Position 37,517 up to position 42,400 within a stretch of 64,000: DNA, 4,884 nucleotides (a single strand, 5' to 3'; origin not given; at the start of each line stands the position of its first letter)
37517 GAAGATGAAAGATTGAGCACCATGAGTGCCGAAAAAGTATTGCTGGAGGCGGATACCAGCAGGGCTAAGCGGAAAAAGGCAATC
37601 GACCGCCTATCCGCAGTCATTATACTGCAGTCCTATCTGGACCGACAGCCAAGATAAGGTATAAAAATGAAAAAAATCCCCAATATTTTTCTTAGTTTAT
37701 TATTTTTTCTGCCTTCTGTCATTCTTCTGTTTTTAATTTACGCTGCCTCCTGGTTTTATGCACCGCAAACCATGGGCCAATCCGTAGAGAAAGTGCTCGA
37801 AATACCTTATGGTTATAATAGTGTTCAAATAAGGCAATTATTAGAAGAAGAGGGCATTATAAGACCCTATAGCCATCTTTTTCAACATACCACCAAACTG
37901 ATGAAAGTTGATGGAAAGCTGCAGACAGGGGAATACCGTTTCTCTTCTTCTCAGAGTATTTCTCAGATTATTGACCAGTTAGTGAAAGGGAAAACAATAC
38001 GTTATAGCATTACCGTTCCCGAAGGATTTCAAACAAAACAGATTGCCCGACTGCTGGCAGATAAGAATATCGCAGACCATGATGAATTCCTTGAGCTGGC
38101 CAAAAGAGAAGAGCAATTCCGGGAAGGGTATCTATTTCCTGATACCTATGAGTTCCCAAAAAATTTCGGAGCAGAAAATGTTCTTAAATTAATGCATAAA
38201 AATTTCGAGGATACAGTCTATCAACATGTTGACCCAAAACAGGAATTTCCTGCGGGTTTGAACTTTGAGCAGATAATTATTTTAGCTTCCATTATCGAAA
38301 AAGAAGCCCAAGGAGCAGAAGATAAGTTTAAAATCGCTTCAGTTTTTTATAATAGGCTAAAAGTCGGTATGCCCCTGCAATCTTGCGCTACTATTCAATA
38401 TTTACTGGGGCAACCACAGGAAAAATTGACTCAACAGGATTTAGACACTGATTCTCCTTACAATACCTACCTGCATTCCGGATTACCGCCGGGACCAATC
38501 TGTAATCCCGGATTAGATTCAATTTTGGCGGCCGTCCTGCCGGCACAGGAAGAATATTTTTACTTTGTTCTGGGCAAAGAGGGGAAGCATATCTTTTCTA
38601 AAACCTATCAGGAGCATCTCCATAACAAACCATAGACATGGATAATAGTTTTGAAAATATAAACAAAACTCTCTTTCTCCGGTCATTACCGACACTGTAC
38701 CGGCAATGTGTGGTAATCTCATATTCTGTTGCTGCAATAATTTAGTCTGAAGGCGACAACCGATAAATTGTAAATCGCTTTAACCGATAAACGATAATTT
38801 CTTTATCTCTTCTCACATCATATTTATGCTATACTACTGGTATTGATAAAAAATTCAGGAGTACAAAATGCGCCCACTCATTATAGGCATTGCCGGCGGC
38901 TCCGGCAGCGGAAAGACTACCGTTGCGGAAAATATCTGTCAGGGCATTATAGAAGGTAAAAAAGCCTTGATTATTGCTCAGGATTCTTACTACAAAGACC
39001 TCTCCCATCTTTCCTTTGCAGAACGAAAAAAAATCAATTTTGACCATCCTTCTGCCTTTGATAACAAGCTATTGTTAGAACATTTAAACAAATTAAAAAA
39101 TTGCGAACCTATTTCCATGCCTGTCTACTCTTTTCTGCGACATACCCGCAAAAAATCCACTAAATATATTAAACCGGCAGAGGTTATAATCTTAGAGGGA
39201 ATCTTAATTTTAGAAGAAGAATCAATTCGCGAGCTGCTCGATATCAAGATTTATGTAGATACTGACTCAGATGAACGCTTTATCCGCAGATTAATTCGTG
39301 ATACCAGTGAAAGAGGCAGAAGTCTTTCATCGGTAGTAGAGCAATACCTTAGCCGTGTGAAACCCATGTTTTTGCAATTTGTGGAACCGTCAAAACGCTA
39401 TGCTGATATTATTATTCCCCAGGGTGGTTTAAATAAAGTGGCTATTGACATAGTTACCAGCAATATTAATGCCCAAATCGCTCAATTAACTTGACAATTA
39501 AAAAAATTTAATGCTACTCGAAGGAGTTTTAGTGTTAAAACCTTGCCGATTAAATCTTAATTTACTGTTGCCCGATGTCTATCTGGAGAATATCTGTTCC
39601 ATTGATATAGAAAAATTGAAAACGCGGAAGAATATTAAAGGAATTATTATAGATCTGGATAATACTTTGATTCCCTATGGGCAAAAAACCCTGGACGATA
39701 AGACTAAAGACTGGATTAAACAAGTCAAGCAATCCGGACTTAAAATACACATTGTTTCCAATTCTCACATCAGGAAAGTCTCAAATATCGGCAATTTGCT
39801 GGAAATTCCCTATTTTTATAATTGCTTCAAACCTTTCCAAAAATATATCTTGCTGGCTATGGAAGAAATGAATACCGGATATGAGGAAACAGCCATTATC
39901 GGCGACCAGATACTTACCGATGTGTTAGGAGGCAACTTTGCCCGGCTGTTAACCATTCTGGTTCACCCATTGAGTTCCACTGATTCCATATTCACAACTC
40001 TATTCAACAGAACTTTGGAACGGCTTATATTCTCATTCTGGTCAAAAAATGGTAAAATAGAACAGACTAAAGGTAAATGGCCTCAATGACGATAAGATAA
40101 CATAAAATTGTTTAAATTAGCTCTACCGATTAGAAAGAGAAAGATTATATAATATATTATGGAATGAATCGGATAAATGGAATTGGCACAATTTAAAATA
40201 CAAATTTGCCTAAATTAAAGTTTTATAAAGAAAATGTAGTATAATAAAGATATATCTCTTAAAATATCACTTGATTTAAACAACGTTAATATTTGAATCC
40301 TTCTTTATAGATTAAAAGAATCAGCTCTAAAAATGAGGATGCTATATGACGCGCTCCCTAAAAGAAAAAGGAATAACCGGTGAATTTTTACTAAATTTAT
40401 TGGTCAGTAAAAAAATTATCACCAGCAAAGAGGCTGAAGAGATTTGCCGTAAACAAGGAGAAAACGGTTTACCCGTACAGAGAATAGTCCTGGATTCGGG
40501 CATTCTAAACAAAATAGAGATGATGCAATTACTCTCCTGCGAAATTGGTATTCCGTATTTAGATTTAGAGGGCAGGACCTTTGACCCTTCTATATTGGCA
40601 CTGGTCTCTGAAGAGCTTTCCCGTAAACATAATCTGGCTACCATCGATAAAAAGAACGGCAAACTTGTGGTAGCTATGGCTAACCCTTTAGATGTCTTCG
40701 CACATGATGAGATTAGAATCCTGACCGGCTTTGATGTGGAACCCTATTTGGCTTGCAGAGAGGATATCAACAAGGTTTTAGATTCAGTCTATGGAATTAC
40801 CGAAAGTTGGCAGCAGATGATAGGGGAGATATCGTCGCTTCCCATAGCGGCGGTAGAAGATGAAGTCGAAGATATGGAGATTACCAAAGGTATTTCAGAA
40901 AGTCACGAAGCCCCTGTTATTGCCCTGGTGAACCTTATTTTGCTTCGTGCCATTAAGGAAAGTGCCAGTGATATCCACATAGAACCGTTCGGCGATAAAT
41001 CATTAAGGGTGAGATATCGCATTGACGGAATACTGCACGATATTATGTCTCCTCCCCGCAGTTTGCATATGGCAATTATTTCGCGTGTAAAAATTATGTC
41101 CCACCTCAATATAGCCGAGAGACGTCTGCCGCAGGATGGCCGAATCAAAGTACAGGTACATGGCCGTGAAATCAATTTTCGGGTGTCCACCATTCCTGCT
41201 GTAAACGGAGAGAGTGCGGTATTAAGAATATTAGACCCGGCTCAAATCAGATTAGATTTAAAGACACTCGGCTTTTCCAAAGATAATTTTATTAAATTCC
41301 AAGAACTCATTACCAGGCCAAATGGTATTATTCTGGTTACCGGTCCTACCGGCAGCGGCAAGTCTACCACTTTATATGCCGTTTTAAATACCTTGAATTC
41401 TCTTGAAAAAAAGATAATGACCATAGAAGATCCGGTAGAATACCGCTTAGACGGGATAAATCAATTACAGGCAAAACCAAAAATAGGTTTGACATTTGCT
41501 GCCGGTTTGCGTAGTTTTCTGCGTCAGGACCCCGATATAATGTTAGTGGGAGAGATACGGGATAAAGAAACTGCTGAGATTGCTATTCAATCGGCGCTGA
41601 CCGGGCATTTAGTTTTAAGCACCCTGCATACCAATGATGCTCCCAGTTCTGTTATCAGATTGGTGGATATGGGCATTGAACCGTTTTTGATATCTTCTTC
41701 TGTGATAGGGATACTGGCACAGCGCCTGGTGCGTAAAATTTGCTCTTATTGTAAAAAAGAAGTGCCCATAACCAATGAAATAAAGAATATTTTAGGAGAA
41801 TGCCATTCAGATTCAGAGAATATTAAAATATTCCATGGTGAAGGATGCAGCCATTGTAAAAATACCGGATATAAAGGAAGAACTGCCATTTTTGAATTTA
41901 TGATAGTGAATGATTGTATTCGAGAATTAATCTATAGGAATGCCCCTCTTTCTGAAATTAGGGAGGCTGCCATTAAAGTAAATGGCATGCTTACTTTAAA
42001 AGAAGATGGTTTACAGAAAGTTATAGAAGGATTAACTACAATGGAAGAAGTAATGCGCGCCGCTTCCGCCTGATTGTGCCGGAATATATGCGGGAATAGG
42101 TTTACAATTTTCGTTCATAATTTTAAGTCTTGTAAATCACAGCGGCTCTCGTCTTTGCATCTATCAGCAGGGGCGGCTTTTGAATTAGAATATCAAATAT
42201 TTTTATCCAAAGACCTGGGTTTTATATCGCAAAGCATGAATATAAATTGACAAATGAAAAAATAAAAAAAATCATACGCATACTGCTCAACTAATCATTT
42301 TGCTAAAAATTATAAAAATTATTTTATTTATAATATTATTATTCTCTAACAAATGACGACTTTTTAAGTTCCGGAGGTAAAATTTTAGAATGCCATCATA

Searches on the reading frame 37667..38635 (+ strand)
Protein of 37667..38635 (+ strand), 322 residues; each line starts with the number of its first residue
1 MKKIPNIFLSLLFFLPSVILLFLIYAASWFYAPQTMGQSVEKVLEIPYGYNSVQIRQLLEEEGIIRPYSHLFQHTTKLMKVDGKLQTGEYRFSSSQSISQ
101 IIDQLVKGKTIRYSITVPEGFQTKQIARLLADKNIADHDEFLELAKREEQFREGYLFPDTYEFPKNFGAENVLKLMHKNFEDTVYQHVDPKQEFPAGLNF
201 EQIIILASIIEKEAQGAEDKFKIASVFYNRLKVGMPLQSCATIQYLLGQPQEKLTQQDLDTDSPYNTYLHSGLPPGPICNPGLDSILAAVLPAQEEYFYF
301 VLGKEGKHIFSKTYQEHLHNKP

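Call 7: search_protein_families(library=pfam, proteins=[window:37667-38635:+], max_evalue=0.001)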
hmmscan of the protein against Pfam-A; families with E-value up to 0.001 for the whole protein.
window:37667-38635:+ (322 aa): 1 family
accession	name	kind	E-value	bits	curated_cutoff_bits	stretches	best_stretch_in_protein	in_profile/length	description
PF02618.21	YceG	-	7.8e-86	288.4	32.4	1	44-321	1-273/275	YceG-like family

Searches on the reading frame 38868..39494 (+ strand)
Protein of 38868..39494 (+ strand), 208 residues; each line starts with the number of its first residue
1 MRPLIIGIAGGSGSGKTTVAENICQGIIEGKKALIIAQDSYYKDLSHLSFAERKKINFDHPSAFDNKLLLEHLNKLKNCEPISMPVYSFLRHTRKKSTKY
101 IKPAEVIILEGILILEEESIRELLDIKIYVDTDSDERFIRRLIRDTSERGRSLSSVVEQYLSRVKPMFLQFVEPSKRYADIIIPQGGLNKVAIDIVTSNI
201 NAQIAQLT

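Call 7: search_protein_families(library=pfam, proteins=[window:38868-39494:+], max_evalue=0.001)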
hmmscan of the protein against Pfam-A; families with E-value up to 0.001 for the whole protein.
window:38868-39494:+ (208 aa): 5 families
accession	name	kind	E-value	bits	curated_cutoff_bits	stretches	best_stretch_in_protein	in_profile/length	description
PF00485.24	PRK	-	4.1e-48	164.2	22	1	5-191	1-195/196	Phosphoribulokinase / Uridine kinase family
PF13238.12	AAA_18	-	2.3e-06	28.5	29.4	1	6-152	1-119/128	AAA domain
PF13207.12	AAA_17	-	7.2e-05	23.5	27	0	10-25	2-17/136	AAA domain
PF06414.18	Zeta_toxin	-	0.00032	20.6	22.3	1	2-42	15-55/199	Zeta toxin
PF01121.26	CoaE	-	0.00048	20.3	27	0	4-151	1-150/180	Dephospho-CoA kinase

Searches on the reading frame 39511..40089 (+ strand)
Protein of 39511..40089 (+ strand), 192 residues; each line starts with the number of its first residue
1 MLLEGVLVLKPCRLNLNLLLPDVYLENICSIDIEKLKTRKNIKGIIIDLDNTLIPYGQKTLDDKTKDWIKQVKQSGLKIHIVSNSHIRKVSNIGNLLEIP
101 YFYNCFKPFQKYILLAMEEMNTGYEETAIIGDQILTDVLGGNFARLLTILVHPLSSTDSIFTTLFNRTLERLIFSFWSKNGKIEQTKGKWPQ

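Call 7: search_protein_families(library=pfam, proteins=[window:39511-40089:+], max_evalue=0.001)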
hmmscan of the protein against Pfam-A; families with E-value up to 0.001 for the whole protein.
window:39511-40089:+ (192 aa): 5 families
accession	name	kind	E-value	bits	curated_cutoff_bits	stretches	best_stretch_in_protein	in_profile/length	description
PF09419.16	PGP_phosphatase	-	2.2e-10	40.8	20.4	1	12-144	10-156/168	Mitochondrial PGP phosphatase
PF00702.32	Hydrolase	-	7.6e-09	36.7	26.4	1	60-142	98-188/191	haloacid dehalogenase-like hydrolase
PF08282.18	Hydrolase_3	-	2.6e-07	31.1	20.9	1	45-103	1-58/255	haloacid dehalogenase-like hydrolase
PF13242.12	Hydrolase_like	-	2.6e-06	27.7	22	1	106-151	3-48/75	HAD-hyrolase-like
PF13419.12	HAD_2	-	2.5e-05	24.9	23.8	1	64-150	83-177/178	Haloacid dehalogenase-like hydrolase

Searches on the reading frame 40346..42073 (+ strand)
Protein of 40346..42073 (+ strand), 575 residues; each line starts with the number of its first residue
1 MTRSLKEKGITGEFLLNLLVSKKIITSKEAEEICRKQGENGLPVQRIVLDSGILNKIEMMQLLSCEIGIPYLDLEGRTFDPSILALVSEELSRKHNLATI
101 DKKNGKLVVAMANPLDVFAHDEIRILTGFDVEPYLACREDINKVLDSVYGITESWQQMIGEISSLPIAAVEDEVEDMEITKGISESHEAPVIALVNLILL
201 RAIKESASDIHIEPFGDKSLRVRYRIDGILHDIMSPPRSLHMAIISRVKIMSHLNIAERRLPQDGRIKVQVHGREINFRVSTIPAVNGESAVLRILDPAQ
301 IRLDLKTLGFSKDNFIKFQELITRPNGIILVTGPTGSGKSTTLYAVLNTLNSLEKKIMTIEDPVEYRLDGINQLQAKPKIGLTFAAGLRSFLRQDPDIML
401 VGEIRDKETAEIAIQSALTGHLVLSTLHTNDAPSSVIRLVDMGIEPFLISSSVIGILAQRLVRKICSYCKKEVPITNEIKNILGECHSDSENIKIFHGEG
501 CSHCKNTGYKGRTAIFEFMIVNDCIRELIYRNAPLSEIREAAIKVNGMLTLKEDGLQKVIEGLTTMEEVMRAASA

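Call 7: search_protein_families(library=pfam, proteins=[window:40346-42073:+], max_evalue=0.001)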
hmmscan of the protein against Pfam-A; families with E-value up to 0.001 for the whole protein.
window:40346-42073:+ (575 aa): 6 families
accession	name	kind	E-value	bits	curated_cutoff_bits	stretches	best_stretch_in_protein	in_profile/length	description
PF00437.27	T2SSE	-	7.4e-141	469.5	24.9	1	186-571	3-370/370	Type II/IV secretion system protein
PF05157.20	MshEN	-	5.1e-19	68.5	23.1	1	68-153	2-88/90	MshEN domain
PF13555.12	AAA_29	-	7.2e-05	22.9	27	1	319-350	15-46/61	P-loop containing region of AAA domain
PF25199.1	nSTAND_NTPase5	-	0.00024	21.4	34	1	323-375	38-91/145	Novel STAND NTPase 5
PF13401.12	AAA_22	-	0.00027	21.7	27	1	325-364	4-43/130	AAA domain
PF13476.12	AAA_23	-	0.00094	20.3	27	0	316-347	15-40/201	AAA domain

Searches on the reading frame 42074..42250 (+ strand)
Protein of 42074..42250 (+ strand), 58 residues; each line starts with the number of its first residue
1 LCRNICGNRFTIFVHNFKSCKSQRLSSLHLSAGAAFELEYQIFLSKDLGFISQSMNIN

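Call 90: search_protein_families(library=pfam, proteins=[window:42074-42250:+], max_evalue=0.01)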
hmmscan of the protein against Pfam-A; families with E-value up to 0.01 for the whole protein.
window:42074-42250:+ (58 aa): 1 family
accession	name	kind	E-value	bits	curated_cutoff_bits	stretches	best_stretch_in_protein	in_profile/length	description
PF05635.17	23S_rRNA_IVP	-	0.0036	17.9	33.8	1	21-54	55-88/106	23S rRNA-intervening sequence protein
